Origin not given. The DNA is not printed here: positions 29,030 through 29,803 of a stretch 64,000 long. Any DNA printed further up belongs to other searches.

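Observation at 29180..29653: Ribosomal protein L31 fused to an RNA polymerase alpha-CTD-like helix-hairpin-helix domain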

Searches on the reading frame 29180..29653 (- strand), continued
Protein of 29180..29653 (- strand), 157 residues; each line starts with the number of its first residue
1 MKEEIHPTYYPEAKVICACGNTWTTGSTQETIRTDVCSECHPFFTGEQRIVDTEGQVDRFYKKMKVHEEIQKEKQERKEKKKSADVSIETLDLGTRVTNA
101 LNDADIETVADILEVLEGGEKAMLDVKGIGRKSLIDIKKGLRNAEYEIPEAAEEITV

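Call 9: find_related_loci(query=window:29180-29653:-, collection=genome_contigs, flank=4000)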
Query window:29180-29653:- (157 aa) in genome_contigs; peptide patterns used: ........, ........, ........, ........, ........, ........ (x = any residue, [..] = any of these).
599 stretches matched a pattern (row limit reached: there are more); 567 encode a relative of the query (tblastn E <= 1e-3); the best 80 are kept; 80 distinct loci.
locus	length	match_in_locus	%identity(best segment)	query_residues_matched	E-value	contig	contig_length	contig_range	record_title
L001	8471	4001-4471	75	1-157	6e-81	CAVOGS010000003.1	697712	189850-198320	MAG: uncultured Chloroflexia bacterium isolate MFD09964.bin.2.149 genome assembly, contig: contig_17331, whole genome sh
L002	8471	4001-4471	74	1-157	7e-80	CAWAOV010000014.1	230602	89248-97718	MAG: uncultured Chloroflexia bacterium isolate MFD03804.bin.2.113 genome assembly, contig: contig_60216, whole genome sh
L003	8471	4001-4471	74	1-157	2e-78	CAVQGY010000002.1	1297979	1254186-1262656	MAG: uncultured Chloroflexia bacterium isolate MFD09964.bin.1.182 genome assembly, contig: contig_13089, whole genome sh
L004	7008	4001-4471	62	1-157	2e-64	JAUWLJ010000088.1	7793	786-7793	MAG: Chloroflexota bacterium isolate CSMAG_2369 CSMAG_2369_k141_46704_length_7793_cov_6.0000, whole genome shotgun seque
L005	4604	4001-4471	67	1-157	2e-64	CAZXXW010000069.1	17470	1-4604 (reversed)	MAG TPA_asm: uncultured Anaerolineales bacterium isolate SRP332253_co1_251 genome assembly, contig: NODE_5296_length_174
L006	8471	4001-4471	62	1-157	7e-64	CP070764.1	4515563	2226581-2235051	MAG: Chloroflexota bacterium isolate bin26 chromosome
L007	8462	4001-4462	61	1-154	3e-63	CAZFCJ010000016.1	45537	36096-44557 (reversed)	MAG TPA_asm: uncultured Anaerolineaceae bacterium isolate SRP304980_co2_62 genome assembly, contig: NODE_179_length_4553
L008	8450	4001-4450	59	1-149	7e-59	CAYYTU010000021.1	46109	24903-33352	MAG TPA_asm: uncultured Anaerolineales bacterium isolate binchicken_co17_286 genome assembly, contig: NODE_2374_length_4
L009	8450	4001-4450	57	1-149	2e-55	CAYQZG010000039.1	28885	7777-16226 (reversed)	MAG TPA_asm: uncultured Anaerolineales bacterium isolate binchicken_co15_218 genome assembly, contig: NODE_671_length_28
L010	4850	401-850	58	1-149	1e-55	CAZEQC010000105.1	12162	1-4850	MAG TPA_asm: uncultured Anaerolineales bacterium isolate binchicken_co15_221 genome assembly, contig: NODE_3620_length_1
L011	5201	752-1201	57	1-149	2e-54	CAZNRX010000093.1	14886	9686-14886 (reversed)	MAG TPA_asm: uncultured Anaerolineales bacterium isolate binchicken_co17_270 genome assembly, contig: NODE_9409_length_1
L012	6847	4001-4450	56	1-149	6e-54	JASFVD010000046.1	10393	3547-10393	MAG: Anaerolineae bacterium isolate D1105M20metaG_Bin_119 D1105M20metaG_FD_scaffold_1619_c1, whole genome shotgun sequen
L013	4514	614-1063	56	1-149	4e-53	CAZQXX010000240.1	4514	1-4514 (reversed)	MAG TPA_asm: uncultured Anaerolineales bacterium isolate SRP319275_co2_291 genome assembly, contig: NODE_23317_length_45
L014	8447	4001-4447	52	1-149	5e-51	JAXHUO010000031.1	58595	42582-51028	MAG: Chloroflexota bacterium isolate MAG53_tar_biofilm MAG53_31, whole genome shotgun sequence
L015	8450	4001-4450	55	1-149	8e-51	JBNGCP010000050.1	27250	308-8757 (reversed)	MAG: Anaerolineae bacterium isolate E05-002 bin45.fa-50, whole genome shotgun sequence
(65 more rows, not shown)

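Call 21: predict_structure(alignment_id=A1)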
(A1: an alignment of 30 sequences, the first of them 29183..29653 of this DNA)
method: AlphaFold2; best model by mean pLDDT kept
length: 157 residues; sequences in the alignment: 30
mean_pLDDT: 67.8   pTM: 0.42
mean pLDDT of the five models: 67.8, 63.2, 61.9, 60.1, 59.5
residues with pLDDT >= 90: 0; 70-90: 88; 50-70: 41; < 50: 28
segments of 3 or more residues with pLDDT < 50: 45-62, 77-81
pLDDT, mean of each block of 10 residues (from residue 1): 55 76 75 70 50 44 52 51 65 81 84 81 82 85 77 55
secondary structure, 60 per line:
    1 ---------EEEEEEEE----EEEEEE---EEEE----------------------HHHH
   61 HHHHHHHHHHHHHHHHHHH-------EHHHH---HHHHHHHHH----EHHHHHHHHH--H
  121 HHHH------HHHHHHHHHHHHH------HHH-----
elements in order: E10-17 E22-27 E31-34 H57-79 H88-91 H95-103 H109-117 H120-124 H131-143

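Call 23: search_protein_representatives(protein=window:29180-29653:-)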
Query: 157 residues. Proteins with E-value up to 0.001 (for the whole library): 4146; up to 1e-10: 1975; up to 1e-30: 18. The best 150 are listed.
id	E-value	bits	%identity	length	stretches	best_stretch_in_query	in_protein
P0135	3.0e-57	209.2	63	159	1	1-157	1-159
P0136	2.7e-42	160.6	47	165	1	1-150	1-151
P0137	1.0e-39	152.3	53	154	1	1-142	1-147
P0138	1.3e-39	152.0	49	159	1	1-145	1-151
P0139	1.5e-38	148.5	63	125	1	1-105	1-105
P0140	1.5e-37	145.3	63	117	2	1-69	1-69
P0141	1.2e-35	139.1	52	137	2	1-98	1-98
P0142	2.5e-35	138.0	61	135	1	1-99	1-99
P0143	3.7e-35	137.5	68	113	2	1-58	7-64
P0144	9.4e-34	133.0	59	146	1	1-104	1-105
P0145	1.7e-33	132.1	52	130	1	30-157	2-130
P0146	1.8e-33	132.0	47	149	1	1-142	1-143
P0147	3.8e-33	131.0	57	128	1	1-102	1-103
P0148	5.2e-33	130.5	66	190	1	1-89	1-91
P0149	1.2e-32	129.4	59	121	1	1-116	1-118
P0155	7.3e-30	120.3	64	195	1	2-82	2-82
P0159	2.5e-29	118.6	52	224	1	1-114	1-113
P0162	1.1e-28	116.5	64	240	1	1-85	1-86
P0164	9.1e-28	113.5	61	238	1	1-83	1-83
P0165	1.0e-26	110.1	57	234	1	1-83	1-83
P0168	2.1e-26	109.1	58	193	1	1-84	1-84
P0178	2.1e-25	105.8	59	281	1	2-81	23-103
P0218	1.7e-21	93.2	54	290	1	1-83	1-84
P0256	5.7e-20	88.2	52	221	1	1-82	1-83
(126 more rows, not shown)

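Call 25: fold_search(model_id=the predicted structure, library=pdb)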
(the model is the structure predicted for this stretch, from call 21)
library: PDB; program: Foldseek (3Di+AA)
matches with E <= 10: 221; with E <= 0.001: 30
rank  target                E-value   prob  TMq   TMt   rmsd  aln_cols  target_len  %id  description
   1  4v9r_B4               2.2e-05  1.00  0.23  0.48  11.4        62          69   58  Crystal structure of antibiotic DITYROMYCIN bound to 70S ribosome (released 2014-07-09)
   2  3j9w_B3               2.4e-05  1.00  0.23  0.52  14.9        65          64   45  Cryo-EM structure of the Bacillus subtilis MifM-stalled ribosome complex (released 2015-04-29)
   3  9d7r_24               3.3e-05  1.00  0.23  0.48  11.3        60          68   60  Crystal structure of the wild-type Thermus thermophilus 70S ribosome in complex with Fva1 antimicrobial peptide, mRNA (released 2024-11-13)
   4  5mdy_a                3.5e-05  1.00  0.22  0.48  12.9        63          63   54  Structure of ArfA and TtRF2 bound to the 70S ribosome (pre-accommodated state) (released 2016-12-21)
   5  4v8a_A4               7.1e-05  1.00  0.23  0.61   5.1        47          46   55  The structure of thermorubin in complex with the 70S ribosome from Thermus thermophilus. (released 2014-07-09)
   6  8cd1_Le               9.1e-05  1.00  0.21  0.43  13.1        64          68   52  70S-PHIKZ014 (released 2024-01-24)
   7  8qcq_6                9.7e-05  1.00  0.22  0.65   5.4        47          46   55  B. subtilis ApdA-stalled ribosomal complex (released 2024-03-20)
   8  7n1p_Le               1.0e-04  1.00  0.21  0.42  12.9        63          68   54  Elongating 70S ribosome complex in a classical pre-translocation (PRE-C) conformation (released 2021-07-14)
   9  6ha1_6                1.4e-04  1.00  0.23  0.51  11.0        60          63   53  Cryo-EM structure of a 70S Bacillus subtilis ribosome translating the ErmD leader peptide in complex with telithromyci (released 2018-08-29)
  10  5o61_g                1.4e-04  1.00  0.22  0.51  11.9        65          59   46  The complete structure of the Mycobacterium smegmatis 70S ribosome (released 2017-07-12)
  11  5o60_g                1.8e-04  1.00  0.22  0.60   5.4        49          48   51  Structure of the 50S large ribosomal subunit from Mycobacterium smegmatis (released 2017-07-12)
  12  7nbu_l                1.8e-04  1.00  0.21  0.23  13.0        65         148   52  Structure of the HigB1 toxin mutant K95A from Mycobacterium tuberculosis (Rv1955) and its target, the cspA mRNA, on th (released 2022-03-02)
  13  6nwy_R4               2.5e-04  1.00  0.23  0.67   4.4        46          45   56  Modified tRNA(Pro) bound to Thermus thermophilus 70S (near-cognate) (released 2020-10-14)
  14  6q95_a                2.5e-04  1.00  0.21  0.51  12.4        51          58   57  Structure of tmRNA SmpB bound in A site of T. thermophilus 70S ribosome (released 2019-02-27)
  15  8wv1_z                2.7e-04  1.00  0.23  0.61   7.7        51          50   55  Ambient Temperature Structure of 50S Ribosomal Subunit from Thermus Thermophilus (released 2024-11-06)
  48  1doq                  3.1e-03  1.00  0.37  0.76   2.7        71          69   31  THE C-TERMINAL DOMAIN OF THE RNA POLYMERASE ALPHA SUBUNIT FROM THERMUS THERMOPHILUS (released 2000-01-05)
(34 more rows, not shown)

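Call 26: list_cluster_members(proteins=[window:29183-29653:-, P0135, P0136, P0137, P0138, P0146, P0162, P0074, P0023, P0120])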
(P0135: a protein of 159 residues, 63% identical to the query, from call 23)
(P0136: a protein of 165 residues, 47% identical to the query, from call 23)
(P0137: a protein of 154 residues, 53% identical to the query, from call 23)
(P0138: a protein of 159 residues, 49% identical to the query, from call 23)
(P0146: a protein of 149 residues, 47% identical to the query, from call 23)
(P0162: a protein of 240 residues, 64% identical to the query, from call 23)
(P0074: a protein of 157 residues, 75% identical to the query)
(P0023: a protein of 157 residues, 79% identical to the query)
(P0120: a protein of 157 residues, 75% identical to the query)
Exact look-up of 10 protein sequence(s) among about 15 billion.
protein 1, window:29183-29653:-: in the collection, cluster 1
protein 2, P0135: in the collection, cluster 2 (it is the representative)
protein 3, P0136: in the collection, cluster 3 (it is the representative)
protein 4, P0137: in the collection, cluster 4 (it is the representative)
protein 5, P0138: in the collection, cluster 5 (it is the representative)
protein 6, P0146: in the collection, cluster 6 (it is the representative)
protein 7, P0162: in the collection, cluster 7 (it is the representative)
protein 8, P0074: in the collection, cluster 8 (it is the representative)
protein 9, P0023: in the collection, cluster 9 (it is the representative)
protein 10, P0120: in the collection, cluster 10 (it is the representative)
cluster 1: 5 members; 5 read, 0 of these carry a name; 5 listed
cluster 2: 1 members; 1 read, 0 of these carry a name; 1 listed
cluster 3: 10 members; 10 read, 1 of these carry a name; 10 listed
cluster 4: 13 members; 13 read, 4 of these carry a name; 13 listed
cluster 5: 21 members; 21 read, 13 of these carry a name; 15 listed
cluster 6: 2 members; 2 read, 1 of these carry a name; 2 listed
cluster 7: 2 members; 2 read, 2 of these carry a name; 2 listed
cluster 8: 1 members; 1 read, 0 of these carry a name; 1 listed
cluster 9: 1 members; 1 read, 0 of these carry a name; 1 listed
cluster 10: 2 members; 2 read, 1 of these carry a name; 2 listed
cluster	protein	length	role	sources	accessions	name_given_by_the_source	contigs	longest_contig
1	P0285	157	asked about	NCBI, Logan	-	-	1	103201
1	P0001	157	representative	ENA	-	-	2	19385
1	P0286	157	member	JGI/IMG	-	-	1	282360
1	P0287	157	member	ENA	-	-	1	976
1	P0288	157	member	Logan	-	-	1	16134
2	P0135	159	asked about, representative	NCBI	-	-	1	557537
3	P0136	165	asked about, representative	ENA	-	-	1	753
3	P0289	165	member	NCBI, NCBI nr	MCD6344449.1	MAG: 50S ribosomal protein L31 [Anaerolineae bacterium] | 50S ribosomal protein L31 [Anaerolineae bacterium]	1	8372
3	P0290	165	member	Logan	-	-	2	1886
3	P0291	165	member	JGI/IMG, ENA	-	-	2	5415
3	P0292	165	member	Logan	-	-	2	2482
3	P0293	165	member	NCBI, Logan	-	-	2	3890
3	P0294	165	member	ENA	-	-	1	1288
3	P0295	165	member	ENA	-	-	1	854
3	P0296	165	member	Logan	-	-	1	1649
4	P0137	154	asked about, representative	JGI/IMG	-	-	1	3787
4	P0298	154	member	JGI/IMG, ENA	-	large subunit ribosomal protein L31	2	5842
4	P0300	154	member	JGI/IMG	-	large subunit ribosomal protein L31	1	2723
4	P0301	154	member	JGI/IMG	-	large subunit ribosomal protein L31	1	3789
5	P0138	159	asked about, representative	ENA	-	-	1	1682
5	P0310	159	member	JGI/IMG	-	large subunit ribosomal protein L31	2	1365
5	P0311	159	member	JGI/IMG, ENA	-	large subunit ribosomal protein L31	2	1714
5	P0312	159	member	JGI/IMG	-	large subunit ribosomal protein L31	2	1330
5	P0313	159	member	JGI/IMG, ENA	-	large subunit ribosomal protein L31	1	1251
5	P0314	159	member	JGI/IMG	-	large subunit ribosomal protein L31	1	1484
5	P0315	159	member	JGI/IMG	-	large subunit ribosomal protein L31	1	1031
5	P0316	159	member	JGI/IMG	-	large subunit ribosomal protein L31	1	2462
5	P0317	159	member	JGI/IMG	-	large subunit ribosomal protein L31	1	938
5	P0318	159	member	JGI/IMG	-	large subunit ribosomal protein L31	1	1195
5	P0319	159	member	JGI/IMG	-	large subunit ribosomal protein L31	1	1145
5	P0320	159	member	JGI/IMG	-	large subunit ribosomal protein L31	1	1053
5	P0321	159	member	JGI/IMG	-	large subunit ribosomal protein L31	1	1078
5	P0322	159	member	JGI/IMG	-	large subunit ribosomal protein L31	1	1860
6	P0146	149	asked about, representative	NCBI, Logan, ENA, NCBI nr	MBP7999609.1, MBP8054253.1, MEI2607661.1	MAG: 50S ribosomal protein L31 [Chloroflexi bacterium] | 50S ribosomal protein L31 [Chloroflexota bacterium]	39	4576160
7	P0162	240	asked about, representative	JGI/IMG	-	ribosomal protein L31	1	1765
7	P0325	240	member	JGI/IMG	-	ribosomal protein L31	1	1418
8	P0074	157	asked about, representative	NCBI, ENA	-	-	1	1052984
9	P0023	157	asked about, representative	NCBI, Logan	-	-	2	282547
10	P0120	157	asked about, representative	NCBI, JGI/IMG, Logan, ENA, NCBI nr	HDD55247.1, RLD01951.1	MAG TPA: 50S ribosomal protein L31 [Chloroflexi bacterium] | MAG: 50S ribosomal protein L31 [Chloroflexota bacterium]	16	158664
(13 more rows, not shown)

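Call 31: search_protein_families(library=pfam, proteins=[P0135, P0136, P0137, P0138, P0146, P0162, P0148, P0159, P0164, P0218], max_evalue=0.01)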
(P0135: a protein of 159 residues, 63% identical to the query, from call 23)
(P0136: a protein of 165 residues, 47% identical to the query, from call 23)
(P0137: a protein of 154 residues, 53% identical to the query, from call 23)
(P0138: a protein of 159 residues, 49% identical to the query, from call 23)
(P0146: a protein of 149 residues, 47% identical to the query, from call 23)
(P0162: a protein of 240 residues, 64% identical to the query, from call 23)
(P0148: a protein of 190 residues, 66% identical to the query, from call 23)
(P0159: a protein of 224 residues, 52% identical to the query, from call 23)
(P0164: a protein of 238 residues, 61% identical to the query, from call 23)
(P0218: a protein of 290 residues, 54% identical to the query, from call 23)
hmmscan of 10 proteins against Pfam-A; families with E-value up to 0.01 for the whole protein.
P0135 (159 aa): 3 families
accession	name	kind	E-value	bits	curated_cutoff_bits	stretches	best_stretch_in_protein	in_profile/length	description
PF01197.23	Ribosomal_L31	-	1e-27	96.5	27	1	1-66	1-64/65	Ribosomal protein L31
PF03118.21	RNA_pol_A_CTD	-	2.8e-11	43.4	23.8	1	79-144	4-66/67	Bacterial RNA polymerase, alpha chain C terminal domain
PF17674.7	HHH_9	-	0.0005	21.3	23.1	0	4-32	7-35/70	HHH domain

P0136 (165 aa): 1 family
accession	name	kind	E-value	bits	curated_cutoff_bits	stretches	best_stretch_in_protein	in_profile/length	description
PF01197.23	Ribosomal_L31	-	5.7e-26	90.9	27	1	1-64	1-64/65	Ribosomal protein L31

P0137 (154 aa): 2 families
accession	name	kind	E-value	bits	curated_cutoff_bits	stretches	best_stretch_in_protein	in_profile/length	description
PF01197.23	Ribosomal_L31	-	3.6e-29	101.2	27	1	1-63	1-63/65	Ribosomal protein L31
PF03118.21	RNA_pol_A_CTD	-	1.5e-14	53.8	23.8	1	81-147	3-66/67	Bacterial RNA polymerase, alpha chain C terminal domain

P0138 (159 aa): 2 families
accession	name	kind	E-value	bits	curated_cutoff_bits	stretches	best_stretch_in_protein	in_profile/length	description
PF01197.23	Ribosomal_L31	-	4.2e-30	104.2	27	1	1-63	1-63/65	Ribosomal protein L31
PF03118.21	RNA_pol_A_CTD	-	5.4e-10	39.3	23.8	1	82-149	3-67/67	Bacterial RNA polymerase, alpha chain C terminal domain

P0146 (149 aa): 4 families
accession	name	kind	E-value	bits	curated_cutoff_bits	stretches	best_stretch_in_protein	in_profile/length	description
PF01197.23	Ribosomal_L31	-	7e-23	81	27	1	1-64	1-64/65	Ribosomal protein L31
PF03118.21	RNA_pol_A_CTD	-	7.1e-06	26.1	23.8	1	76-142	3-65/67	Bacterial RNA polymerase, alpha chain C terminal domain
PF14520.12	HHH_5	-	0.00013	22.8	27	1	93-143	10-56/57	Helix-hairpin-helix domain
PF17674.7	HHH_9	-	0.0017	19.6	23.1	0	99-122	45-68/70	HHH domain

P0162 (240 aa): 5 families
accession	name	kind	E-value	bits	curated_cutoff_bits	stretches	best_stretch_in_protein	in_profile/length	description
PF14229.12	DUF4332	-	2.6e-40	137.8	23.2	1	114-234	1-122/122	Domain of unknown function (DUF4332)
PF01197.23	Ribosomal_L31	-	8.5e-29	100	27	1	1-64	1-64/65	Ribosomal protein L31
PF14520.12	HHH_5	-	2.8e-11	44.2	27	1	108-157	2-46/57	Helix-hairpin-helix domain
PF04994.19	TfoX_C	-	0.00067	20.2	23.1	0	168-211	5-48/81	TfoX C-terminal domain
PF11731.14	Cdd1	-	0.0095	16.6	25.5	0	168-212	8-52/86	Pathogenicity locus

P0148 (190 aa): 1 family
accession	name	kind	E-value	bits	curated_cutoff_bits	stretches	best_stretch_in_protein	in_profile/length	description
PF01197.23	Ribosomal_L31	-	3.4e-28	98.1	27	1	1-63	1-63/65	Ribosomal protein L31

P0159 (224 aa): 1 family
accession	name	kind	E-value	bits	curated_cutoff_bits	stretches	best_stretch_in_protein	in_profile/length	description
PF01197.23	Ribosomal_L31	-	2.6e-28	98.4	27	1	1-63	1-63/65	Ribosomal protein L31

P0164 (238 aa): 1 family
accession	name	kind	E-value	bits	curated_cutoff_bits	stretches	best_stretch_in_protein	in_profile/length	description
PF01197.23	Ribosomal_L31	-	1.3e-27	96.2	27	1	1-63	1-63/65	Ribosomal protein L31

P0218 (290 aa): 1 family
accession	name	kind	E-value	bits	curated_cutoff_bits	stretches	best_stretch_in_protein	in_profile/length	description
PF01197.23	Ribosomal_L31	-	4e-27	94.6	27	1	1-65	1-64/65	Ribosomal protein L31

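Call 40: list_cluster_members(proteins=[P0148, P0155, P0159, P0164, P0165, P0168, P0178, P0218, P0256, P0139])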
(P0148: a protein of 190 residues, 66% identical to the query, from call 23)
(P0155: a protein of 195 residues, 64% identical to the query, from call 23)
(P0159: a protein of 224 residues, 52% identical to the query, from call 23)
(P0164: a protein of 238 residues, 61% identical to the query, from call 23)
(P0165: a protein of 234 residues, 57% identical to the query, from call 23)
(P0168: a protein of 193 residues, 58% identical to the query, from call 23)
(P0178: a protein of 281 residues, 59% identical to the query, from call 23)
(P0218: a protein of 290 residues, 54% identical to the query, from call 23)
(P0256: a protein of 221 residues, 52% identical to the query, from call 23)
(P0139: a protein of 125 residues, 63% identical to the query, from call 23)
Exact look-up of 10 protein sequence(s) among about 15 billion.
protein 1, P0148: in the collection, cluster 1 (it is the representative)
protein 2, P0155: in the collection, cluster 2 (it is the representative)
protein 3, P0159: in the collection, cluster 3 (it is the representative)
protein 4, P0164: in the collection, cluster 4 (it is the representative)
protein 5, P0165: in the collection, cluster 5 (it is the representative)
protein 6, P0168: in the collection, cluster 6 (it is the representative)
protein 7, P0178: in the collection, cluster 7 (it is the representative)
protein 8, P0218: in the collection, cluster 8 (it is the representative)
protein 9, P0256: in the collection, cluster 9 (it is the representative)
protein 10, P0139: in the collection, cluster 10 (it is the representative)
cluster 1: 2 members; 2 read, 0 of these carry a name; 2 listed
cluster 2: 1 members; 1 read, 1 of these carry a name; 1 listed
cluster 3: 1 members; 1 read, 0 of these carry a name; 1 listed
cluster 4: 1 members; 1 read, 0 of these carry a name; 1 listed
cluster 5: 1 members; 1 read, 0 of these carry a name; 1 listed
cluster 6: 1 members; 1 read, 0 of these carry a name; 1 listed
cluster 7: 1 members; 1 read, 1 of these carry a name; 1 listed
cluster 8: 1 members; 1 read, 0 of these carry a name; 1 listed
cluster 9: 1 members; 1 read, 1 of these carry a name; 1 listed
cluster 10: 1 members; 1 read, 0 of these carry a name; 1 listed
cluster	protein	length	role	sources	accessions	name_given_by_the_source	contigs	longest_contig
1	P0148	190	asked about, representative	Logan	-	-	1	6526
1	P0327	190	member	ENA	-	-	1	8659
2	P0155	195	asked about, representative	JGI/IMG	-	large subunit ribosomal protein L31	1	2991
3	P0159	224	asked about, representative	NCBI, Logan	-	-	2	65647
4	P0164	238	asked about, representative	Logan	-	-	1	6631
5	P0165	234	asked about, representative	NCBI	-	-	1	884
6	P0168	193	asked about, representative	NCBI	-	-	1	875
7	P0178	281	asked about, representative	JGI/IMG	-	large subunit ribosomal protein L31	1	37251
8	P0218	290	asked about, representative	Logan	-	-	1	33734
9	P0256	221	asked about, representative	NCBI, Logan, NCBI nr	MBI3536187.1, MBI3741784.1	MAG: 50S ribosomal protein L31 [Chloroflexi bacterium] | 50S ribosomal protein L31 [Chloroflexota bacterium]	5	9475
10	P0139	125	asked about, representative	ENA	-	-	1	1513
